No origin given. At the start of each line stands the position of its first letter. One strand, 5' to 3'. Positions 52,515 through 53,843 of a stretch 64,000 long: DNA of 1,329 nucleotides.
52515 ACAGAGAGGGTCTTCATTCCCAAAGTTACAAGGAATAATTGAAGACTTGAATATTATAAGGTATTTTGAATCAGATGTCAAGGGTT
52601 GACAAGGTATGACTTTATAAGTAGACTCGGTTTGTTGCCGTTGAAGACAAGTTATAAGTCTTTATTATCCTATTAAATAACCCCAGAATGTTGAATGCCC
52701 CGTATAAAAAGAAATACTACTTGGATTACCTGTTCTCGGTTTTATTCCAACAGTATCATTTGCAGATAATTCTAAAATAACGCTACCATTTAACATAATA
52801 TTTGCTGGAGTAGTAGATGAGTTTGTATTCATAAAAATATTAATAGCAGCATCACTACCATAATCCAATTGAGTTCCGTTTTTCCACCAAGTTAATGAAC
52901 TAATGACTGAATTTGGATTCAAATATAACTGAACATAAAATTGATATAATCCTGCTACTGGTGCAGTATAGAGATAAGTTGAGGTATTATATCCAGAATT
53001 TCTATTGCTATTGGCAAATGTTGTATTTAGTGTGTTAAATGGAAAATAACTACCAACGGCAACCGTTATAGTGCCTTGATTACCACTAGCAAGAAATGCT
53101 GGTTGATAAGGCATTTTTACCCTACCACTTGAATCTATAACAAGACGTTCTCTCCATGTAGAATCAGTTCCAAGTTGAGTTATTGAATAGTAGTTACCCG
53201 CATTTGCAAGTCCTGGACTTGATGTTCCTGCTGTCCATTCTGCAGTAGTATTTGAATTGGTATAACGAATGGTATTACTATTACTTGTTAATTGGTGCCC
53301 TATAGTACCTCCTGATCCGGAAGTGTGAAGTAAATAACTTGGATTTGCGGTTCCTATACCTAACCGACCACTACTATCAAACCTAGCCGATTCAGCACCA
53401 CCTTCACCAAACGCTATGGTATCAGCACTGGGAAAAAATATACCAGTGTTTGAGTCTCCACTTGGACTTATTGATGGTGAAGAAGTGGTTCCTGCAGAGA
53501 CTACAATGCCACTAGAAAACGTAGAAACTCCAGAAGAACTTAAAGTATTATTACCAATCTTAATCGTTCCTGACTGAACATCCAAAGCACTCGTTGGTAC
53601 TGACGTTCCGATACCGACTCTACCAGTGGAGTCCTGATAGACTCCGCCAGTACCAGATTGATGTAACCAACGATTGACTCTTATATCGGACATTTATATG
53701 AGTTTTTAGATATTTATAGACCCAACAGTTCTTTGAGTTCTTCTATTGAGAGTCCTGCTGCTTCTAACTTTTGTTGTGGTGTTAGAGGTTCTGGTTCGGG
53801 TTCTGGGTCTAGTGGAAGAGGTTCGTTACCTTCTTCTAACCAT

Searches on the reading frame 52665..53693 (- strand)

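Call 55: search_protein_families(library=pfam, proteins=[window:52665-53693:-], max_evalue=0.001)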
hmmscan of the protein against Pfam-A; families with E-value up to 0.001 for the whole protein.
window:52665-53693:- (342 aa): 1 family
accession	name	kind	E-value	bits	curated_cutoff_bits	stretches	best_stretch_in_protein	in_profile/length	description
PF00386.27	C1q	-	1.1e-06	29.3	23.7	1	199-341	1-127/127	C1q domain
